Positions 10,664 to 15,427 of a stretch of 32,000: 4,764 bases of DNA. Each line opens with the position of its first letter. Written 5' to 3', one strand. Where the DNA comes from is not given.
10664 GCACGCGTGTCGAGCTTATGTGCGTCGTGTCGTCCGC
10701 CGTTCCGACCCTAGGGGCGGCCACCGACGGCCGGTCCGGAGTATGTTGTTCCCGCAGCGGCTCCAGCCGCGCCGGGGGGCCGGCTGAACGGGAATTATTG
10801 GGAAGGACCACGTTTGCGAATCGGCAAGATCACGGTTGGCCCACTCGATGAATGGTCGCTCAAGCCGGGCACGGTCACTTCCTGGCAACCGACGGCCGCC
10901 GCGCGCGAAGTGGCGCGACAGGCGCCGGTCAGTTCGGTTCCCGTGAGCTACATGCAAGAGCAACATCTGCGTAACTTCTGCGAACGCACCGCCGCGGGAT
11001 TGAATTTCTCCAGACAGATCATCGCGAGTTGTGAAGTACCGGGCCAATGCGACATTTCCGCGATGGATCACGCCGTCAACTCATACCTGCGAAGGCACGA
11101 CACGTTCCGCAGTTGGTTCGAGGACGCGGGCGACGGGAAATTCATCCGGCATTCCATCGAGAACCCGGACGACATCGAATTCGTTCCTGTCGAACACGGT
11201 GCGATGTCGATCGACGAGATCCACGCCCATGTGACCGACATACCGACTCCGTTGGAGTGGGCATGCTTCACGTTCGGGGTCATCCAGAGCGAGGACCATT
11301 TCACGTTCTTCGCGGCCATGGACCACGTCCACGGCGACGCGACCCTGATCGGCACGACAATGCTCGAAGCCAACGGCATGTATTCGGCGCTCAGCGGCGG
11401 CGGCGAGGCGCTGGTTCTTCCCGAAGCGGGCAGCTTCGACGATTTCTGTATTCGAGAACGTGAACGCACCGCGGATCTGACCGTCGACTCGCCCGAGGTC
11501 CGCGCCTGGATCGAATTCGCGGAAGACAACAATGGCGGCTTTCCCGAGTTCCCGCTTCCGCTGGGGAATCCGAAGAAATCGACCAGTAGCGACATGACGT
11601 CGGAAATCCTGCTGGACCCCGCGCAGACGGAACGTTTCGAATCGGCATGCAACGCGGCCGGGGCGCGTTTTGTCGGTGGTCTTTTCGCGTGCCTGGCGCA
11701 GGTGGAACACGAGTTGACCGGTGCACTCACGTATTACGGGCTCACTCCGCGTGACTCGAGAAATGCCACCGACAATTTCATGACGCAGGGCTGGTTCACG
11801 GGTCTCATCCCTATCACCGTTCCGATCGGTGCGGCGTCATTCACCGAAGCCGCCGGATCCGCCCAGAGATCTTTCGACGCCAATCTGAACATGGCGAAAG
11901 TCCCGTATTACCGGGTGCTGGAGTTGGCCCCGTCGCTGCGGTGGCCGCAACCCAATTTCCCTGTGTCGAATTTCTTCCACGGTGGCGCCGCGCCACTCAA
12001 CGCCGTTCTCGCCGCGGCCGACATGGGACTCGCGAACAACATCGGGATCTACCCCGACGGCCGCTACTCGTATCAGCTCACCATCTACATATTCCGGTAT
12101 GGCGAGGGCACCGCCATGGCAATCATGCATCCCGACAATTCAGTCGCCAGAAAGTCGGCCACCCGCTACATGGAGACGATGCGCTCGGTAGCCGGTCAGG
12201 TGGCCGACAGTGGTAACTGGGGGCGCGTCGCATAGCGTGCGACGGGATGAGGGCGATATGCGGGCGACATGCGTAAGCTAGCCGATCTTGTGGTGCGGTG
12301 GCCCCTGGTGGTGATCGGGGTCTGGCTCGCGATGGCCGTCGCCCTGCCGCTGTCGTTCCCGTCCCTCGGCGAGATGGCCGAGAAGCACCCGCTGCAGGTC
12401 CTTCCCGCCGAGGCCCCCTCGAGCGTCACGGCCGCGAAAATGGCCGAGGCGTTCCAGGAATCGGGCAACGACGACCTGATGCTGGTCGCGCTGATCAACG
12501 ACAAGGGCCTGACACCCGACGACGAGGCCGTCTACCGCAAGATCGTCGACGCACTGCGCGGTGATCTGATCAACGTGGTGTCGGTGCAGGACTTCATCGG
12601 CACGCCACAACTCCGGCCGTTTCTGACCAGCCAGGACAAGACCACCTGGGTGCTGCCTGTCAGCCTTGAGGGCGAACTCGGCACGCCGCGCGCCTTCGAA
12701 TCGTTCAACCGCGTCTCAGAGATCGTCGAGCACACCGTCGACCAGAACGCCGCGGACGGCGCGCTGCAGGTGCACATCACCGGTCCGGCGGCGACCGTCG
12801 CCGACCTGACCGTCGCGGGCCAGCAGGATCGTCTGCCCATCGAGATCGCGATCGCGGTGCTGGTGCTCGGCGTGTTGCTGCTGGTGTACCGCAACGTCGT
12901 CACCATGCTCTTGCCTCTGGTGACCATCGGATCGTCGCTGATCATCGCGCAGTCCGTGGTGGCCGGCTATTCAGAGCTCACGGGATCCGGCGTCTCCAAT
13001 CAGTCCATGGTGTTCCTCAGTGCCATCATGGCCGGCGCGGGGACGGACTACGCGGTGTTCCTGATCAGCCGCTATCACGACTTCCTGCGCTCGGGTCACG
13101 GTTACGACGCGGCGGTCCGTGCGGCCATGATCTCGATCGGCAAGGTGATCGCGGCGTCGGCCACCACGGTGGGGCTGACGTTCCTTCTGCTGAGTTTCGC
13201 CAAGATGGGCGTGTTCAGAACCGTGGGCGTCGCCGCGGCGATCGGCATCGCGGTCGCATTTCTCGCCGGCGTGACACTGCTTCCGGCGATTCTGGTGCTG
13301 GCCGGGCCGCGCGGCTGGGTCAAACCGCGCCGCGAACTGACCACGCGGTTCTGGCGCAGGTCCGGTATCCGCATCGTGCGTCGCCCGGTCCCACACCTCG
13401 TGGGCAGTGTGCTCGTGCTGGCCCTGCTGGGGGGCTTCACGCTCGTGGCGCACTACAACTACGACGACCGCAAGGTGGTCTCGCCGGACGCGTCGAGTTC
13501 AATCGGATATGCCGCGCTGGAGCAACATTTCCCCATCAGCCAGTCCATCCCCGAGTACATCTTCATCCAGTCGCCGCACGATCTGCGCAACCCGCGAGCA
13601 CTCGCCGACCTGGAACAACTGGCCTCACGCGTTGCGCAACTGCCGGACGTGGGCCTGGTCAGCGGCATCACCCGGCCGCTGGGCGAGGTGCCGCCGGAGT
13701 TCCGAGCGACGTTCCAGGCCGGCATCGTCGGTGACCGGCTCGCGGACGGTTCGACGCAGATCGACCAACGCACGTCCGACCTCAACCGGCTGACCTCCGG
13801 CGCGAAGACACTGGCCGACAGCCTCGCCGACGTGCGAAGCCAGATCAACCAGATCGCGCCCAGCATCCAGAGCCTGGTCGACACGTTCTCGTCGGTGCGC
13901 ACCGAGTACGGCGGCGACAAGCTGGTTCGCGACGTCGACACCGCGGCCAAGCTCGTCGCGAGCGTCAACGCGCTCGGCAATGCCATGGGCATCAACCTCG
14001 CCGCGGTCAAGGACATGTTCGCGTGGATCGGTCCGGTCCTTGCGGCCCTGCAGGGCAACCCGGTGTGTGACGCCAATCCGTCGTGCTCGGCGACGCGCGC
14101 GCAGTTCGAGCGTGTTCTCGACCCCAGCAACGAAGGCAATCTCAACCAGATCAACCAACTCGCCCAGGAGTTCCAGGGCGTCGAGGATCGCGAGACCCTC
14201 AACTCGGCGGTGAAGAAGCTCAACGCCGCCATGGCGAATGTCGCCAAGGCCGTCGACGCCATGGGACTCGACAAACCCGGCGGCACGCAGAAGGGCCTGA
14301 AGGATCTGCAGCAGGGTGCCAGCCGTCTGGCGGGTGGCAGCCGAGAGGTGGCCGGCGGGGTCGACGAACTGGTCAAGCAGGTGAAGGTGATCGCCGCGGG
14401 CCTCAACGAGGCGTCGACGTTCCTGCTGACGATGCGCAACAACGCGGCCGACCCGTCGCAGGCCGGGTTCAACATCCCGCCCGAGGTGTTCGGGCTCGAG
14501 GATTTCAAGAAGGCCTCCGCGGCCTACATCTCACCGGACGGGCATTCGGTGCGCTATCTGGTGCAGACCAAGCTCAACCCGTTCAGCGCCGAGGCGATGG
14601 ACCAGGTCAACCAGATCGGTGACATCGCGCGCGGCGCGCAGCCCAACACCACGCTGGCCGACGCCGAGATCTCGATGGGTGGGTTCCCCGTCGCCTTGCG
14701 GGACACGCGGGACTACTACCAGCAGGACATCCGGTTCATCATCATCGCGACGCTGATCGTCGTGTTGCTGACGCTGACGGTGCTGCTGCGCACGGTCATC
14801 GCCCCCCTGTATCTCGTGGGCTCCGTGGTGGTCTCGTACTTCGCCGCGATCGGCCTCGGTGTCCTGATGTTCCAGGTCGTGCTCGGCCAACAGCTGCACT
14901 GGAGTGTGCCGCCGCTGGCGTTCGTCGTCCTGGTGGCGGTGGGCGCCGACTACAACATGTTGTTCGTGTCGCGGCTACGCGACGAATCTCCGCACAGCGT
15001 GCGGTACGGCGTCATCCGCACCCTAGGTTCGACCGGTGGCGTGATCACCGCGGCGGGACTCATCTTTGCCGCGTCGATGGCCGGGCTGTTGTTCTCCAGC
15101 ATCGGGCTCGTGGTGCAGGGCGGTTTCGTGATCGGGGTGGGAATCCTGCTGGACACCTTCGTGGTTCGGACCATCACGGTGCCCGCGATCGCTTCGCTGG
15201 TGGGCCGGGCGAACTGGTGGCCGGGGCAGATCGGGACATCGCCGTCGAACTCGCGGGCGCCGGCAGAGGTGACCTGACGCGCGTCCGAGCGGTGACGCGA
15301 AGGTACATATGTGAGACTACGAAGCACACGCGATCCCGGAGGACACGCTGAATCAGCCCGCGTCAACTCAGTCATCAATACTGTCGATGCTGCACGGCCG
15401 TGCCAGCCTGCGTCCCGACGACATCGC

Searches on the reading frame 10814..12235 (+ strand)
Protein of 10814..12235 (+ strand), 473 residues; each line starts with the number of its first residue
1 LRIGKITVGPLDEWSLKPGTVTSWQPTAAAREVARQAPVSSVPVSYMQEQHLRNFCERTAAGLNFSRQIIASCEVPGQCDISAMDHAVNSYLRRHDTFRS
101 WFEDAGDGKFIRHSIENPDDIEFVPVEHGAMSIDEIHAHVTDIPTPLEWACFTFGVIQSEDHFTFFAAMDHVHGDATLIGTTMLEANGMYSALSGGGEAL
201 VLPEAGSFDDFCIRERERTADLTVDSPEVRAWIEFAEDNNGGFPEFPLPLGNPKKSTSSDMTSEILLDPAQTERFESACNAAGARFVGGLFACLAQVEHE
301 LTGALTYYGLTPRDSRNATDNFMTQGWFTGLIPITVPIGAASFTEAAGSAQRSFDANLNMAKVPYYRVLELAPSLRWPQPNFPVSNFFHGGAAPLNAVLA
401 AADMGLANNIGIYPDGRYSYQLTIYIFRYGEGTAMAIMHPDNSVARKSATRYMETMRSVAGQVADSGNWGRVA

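Call 14: search_protein_families(library=pfam, proteins=[window:10814-12235:+], max_evalue=0.001)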
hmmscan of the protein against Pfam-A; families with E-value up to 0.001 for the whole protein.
window:10814-12235:+ (473 aa): 1 family
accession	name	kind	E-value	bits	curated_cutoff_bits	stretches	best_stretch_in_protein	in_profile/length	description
PF00668.25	Condensation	-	3.2e-13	49.6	30.6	1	71-370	31-336/456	Condensation domain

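Call 73: search_protein_families(library=ncbifam, proteins=[window:10814-12235:+], max_evalue=1e-10)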
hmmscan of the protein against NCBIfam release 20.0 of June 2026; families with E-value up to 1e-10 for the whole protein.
window:10814-12235:+ (473 aa): 0 families

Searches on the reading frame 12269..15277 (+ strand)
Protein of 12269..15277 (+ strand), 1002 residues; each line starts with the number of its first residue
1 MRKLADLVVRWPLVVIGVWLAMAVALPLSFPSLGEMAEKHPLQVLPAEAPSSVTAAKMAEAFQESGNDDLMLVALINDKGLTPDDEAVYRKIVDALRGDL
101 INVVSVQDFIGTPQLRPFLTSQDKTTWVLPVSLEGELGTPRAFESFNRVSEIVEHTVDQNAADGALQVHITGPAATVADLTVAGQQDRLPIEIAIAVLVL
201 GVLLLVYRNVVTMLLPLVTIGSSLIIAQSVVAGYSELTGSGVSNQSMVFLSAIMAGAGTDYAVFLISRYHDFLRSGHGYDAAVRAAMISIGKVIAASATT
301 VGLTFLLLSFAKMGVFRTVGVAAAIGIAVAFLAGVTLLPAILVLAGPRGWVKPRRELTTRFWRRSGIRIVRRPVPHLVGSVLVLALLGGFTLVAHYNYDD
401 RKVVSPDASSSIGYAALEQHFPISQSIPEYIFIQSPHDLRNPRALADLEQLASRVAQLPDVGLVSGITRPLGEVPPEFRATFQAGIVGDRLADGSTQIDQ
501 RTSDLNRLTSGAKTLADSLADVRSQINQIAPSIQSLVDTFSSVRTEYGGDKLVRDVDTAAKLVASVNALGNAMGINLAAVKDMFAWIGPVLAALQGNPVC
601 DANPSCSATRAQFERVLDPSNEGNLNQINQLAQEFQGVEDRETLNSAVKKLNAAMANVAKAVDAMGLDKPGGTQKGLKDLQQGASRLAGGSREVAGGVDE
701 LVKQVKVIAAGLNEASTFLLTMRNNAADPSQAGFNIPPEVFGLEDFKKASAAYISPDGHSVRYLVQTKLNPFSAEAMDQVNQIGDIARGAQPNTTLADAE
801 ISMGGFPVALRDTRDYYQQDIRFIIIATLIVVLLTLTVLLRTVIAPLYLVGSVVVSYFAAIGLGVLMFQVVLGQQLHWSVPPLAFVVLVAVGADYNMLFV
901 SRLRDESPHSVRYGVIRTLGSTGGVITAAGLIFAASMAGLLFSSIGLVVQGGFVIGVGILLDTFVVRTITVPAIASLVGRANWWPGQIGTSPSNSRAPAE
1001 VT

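Call 14: search_protein_families(library=pfam, proteins=[window:12269-15277:+], max_evalue=0.001)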
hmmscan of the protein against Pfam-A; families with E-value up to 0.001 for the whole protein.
window:12269-15277:+ (1002 aa): 1 family
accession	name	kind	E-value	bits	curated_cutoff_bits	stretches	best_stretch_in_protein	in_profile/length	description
PF03176.21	MMPL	-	3.4e-171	569.1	20.5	2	44-375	2-332/333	MMPL family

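Call 73: search_protein_families(library=ncbifam, proteins=[window:12269-15277:+], max_evalue=1e-10)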
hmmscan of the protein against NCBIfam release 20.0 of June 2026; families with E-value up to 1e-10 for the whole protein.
window:12269-15277:+ (1002 aa): 4 families
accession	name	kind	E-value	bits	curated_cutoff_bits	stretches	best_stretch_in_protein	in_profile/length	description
TIGR00833.1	actII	subfamily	1.3e-265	884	874.7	1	10-985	1-910/910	MMPL family RND transporter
TIGR00921.1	2A067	subfamily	2.5e-37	128.3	351.9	2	145-344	540-733/733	hydrophobe/amphiphile efflux-3 (HAE3) family transporter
NF052608.1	TrhMmycExpMmpL3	equivalog_domain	8.4e-19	67.4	1400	1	8-347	9-343/992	trehalose monomycolate exporter MmpL3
TIGR03480.1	HpnN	hypoth_equivalog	2.8e-15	55.4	751.85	1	162-399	245-472/862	hopanoid biosynthesis associated RND transporter like protein HpnN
